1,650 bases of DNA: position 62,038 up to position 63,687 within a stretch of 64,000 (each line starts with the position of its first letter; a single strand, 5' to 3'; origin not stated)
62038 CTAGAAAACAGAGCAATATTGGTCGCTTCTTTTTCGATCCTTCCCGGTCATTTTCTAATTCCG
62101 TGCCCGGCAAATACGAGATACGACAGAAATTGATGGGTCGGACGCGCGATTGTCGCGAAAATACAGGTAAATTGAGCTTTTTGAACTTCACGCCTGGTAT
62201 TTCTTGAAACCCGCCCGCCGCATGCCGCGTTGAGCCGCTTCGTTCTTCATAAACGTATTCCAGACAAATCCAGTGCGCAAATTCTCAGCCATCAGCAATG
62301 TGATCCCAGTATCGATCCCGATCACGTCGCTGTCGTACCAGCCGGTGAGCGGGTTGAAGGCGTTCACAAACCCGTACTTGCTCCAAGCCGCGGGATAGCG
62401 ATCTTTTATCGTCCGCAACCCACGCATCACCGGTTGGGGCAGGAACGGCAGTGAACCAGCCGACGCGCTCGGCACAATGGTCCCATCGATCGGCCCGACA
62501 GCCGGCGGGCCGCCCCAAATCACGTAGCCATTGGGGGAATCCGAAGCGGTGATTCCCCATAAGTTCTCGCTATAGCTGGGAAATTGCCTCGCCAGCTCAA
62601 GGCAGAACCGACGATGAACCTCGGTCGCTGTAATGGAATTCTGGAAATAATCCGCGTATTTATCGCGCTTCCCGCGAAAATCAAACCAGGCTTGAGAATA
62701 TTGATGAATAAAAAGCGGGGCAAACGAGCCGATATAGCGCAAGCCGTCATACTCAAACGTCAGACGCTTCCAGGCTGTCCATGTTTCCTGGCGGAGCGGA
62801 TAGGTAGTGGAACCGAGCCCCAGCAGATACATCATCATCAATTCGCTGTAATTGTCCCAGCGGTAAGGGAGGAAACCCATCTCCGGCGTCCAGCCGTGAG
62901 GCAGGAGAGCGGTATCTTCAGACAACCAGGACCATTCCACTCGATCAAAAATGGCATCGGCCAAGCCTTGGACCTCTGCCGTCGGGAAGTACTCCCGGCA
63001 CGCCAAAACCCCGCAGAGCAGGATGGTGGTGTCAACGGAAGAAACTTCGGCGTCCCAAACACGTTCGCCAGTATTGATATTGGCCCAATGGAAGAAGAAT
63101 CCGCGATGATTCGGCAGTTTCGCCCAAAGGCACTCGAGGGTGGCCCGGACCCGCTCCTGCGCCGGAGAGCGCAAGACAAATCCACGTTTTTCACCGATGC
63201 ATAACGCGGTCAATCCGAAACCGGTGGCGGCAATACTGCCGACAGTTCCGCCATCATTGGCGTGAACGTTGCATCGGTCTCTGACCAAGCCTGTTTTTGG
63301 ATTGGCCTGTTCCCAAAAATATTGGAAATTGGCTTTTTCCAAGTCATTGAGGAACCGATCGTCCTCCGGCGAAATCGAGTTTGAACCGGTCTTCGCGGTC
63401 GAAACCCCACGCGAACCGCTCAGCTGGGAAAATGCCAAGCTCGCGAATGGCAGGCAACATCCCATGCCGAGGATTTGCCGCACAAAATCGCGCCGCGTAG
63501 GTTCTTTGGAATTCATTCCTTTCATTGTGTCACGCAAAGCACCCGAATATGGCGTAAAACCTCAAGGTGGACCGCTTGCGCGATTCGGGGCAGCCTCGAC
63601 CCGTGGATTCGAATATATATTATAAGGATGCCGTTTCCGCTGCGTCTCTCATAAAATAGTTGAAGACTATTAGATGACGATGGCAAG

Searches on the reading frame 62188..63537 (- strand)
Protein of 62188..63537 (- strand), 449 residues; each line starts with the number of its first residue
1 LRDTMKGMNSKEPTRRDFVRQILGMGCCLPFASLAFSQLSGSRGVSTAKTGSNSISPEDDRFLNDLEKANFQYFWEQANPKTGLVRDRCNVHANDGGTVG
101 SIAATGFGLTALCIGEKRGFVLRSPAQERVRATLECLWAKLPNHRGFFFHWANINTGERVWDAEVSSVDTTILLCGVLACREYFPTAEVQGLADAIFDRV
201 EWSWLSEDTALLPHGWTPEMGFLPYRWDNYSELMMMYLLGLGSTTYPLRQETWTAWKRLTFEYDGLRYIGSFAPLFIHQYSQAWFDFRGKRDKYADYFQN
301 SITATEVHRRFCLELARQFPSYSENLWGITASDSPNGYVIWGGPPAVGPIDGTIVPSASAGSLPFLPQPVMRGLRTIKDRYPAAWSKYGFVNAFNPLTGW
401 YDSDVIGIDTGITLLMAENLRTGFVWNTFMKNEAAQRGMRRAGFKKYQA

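Call 6: search_protein_families(library=pfam, proteins=[window:62188-63537:-], max_evalue=0.0001)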
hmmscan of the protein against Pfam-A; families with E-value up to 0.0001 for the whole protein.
window:62188-63537:- (449 aa): 1 family
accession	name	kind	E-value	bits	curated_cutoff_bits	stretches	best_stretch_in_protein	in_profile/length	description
PF10091.15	Glycoamylase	-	1.1e-69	234.7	27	1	224-432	1-220/221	Putative glucoamylase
